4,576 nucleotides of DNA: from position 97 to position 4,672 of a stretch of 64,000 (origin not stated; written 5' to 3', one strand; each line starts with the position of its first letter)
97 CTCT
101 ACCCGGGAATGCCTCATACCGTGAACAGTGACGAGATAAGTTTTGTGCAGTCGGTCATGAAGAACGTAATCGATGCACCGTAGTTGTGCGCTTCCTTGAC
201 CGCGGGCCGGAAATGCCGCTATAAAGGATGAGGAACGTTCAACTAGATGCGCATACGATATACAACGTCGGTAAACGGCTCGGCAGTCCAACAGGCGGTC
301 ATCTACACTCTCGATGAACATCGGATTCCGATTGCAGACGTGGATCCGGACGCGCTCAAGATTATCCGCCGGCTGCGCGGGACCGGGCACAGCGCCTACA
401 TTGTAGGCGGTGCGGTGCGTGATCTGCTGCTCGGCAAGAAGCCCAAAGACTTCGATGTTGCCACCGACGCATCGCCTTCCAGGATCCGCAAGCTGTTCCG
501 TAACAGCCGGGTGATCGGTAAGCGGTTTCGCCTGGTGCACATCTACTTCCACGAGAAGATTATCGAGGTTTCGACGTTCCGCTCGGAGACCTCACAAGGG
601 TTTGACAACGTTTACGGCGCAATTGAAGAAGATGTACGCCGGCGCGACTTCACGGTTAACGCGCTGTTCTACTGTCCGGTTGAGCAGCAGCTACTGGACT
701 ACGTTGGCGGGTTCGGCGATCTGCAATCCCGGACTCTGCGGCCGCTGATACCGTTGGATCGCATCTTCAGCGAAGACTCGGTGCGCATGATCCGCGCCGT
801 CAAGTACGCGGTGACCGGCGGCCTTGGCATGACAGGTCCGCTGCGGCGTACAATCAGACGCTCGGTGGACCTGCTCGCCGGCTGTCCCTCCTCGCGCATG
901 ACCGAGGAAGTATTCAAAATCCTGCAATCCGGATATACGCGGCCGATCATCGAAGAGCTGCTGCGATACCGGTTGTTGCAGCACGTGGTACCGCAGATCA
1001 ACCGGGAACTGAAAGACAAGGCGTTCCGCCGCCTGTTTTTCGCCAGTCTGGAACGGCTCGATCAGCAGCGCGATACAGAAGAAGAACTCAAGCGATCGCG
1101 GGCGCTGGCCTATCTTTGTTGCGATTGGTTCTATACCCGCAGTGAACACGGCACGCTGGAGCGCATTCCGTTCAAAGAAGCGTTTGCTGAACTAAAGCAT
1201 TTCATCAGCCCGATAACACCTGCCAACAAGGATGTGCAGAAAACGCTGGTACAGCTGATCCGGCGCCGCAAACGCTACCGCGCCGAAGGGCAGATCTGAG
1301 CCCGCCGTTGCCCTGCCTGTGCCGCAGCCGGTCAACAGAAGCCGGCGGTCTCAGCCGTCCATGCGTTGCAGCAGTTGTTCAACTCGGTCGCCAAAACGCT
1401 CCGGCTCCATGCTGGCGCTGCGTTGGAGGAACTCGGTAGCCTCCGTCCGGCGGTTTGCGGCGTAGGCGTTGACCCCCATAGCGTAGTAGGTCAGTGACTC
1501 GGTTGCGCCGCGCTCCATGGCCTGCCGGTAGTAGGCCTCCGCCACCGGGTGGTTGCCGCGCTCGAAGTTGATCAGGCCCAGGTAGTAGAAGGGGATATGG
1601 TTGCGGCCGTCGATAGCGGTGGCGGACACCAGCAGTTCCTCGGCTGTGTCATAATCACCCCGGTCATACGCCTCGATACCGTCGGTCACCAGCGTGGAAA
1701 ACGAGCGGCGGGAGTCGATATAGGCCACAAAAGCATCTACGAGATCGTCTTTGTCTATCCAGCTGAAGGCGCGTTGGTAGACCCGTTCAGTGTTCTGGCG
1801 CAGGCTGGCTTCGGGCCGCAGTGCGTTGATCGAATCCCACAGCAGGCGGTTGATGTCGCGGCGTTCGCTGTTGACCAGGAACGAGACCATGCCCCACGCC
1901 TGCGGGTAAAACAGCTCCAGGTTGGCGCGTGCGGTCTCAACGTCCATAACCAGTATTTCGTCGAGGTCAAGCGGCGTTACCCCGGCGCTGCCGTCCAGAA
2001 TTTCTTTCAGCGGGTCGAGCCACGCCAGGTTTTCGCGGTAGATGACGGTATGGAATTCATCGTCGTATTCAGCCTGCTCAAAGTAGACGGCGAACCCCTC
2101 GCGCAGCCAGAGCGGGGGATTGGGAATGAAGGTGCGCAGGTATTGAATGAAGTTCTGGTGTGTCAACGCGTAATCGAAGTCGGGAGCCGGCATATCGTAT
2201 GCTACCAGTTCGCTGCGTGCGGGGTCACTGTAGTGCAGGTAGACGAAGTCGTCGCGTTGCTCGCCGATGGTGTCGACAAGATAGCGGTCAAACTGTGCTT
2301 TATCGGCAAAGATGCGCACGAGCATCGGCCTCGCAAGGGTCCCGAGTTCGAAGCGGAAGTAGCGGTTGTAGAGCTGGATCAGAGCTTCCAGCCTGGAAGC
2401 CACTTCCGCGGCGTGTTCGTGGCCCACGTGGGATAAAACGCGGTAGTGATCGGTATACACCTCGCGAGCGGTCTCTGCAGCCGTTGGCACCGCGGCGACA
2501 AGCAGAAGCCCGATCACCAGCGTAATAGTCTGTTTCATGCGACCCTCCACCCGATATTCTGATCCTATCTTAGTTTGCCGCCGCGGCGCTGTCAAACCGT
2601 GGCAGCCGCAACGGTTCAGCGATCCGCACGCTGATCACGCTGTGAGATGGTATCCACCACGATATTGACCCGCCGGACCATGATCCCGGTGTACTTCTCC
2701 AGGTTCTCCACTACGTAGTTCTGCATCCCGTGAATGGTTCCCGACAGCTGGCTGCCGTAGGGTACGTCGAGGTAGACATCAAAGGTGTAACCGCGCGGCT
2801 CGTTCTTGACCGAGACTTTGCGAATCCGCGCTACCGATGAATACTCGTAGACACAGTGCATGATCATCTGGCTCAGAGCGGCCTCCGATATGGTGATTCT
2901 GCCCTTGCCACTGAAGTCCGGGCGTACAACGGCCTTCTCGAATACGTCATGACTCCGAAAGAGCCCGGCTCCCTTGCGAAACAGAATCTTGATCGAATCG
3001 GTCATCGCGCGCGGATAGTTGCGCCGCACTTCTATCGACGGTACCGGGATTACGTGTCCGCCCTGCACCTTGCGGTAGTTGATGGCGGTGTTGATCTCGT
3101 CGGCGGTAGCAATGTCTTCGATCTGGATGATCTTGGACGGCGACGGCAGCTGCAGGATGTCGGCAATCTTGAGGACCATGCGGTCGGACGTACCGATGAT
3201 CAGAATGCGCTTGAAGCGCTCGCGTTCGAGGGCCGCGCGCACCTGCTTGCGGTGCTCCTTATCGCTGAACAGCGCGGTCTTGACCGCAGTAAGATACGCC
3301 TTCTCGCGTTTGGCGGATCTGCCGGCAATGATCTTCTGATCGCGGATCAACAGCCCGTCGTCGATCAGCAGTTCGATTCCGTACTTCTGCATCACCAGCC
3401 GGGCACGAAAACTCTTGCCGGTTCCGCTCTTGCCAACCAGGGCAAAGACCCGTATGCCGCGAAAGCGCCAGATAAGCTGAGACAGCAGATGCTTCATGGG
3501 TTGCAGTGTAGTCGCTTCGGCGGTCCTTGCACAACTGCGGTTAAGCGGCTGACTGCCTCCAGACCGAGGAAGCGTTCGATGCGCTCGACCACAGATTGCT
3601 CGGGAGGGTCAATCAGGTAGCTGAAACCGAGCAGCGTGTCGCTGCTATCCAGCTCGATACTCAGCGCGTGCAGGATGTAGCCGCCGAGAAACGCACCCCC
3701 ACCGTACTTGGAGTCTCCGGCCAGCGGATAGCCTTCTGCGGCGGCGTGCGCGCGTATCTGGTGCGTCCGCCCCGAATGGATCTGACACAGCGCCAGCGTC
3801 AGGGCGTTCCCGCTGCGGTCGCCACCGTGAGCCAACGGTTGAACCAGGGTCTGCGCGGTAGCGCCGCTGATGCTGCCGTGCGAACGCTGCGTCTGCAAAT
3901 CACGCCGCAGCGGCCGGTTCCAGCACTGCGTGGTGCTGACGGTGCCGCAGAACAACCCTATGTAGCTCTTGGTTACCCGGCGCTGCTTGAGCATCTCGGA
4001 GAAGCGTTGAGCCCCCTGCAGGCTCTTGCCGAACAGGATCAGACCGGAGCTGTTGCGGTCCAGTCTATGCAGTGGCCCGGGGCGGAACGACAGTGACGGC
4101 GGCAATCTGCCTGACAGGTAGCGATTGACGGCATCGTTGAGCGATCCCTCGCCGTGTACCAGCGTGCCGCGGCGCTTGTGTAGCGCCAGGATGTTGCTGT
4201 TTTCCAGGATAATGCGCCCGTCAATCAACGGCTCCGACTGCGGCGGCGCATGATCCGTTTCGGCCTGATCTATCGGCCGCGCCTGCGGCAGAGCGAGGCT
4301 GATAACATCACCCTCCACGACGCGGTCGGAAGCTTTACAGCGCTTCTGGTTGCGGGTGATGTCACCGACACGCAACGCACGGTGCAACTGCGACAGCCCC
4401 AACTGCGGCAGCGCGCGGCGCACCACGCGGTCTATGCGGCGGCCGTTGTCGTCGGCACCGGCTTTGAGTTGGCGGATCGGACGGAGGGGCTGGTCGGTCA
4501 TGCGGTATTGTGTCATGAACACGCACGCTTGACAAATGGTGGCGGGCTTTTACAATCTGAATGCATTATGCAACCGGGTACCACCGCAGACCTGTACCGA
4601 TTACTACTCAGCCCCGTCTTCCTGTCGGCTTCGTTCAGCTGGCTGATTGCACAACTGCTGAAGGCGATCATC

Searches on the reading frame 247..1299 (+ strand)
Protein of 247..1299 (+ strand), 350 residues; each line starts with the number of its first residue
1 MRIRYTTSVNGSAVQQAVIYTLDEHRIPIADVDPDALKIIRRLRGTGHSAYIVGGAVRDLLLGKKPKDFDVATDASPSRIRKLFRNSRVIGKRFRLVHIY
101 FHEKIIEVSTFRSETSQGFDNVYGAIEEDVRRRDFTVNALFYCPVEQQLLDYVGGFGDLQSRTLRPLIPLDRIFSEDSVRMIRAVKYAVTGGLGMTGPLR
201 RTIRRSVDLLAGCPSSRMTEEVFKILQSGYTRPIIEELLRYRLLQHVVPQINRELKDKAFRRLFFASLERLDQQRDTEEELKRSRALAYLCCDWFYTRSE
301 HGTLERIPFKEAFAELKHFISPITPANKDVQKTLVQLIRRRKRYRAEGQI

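Call 42: search_protein_families(library=pfam, proteins=[window:247-1299:+], max_evalue=0.00001)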
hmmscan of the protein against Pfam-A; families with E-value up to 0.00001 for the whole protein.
window:247-1299:+ (350 aa): 2 families
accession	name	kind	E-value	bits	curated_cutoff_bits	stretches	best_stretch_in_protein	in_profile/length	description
PF01743.26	PolyA_pol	-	4.4e-36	124.5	23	1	50-165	1-126/126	Poly A polymerase head domain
PF12627.12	PolyA_pol_RNAbd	-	2.5e-11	43.6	22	1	200-253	9-62/64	Probable RNA and SrmB- binding site of polymerase A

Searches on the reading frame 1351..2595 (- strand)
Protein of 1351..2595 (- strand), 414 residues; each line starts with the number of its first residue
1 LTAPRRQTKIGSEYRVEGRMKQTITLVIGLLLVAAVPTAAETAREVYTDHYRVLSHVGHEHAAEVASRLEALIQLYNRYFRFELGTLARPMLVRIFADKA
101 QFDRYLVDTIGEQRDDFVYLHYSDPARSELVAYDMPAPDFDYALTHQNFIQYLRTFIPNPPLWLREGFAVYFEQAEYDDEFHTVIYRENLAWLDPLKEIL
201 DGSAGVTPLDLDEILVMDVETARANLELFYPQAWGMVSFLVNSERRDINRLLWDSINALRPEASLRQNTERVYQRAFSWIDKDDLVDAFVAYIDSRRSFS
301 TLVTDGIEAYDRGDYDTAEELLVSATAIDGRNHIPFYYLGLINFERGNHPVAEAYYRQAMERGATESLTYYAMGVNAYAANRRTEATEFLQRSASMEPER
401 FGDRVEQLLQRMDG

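Call 42: search_protein_families(library=pfam, proteins=[window:1351-2595:-], max_evalue=0.00001)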
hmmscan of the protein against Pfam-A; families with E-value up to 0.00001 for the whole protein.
window:1351-2595:- (414 aa): 1 family
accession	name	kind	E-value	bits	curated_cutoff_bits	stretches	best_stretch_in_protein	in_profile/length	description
PF07719.23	TPR_2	-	1.5e-08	34.5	27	0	336-361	4-29/34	Tetratricopeptide repeat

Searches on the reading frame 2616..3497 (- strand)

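Call 42: search_protein_families(library=pfam, proteins=[window:2616-3497:-], max_evalue=0.00001)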
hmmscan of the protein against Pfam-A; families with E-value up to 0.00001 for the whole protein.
window:2616-3497:- (293 aa): 1 family
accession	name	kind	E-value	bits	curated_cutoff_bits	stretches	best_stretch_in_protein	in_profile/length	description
PF03780.18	Asp23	-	1e-08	36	28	1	226-284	48-107/108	Asp23 family, cell envelope-related function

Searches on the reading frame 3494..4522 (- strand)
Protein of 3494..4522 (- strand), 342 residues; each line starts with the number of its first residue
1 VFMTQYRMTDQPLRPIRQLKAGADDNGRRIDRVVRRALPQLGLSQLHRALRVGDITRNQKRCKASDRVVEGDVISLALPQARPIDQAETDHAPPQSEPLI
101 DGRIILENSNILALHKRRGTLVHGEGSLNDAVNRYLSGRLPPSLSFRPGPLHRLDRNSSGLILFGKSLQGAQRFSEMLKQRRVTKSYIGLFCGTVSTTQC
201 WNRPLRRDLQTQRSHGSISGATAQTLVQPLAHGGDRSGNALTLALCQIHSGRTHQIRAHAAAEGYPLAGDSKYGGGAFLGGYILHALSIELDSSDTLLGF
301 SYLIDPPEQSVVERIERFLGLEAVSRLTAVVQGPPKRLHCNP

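Call 42: search_protein_families(library=pfam, proteins=[window:3494-4522:-], max_evalue=0.00001)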
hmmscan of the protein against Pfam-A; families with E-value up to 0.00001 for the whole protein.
window:3494-4522:- (342 aa): 1 family
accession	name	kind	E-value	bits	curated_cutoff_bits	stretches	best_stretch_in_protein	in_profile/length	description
PF00849.27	PseudoU_synth_2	-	1.2e-26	94.2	26.8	1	110-262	1-152/152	RNA pseudouridylate synthase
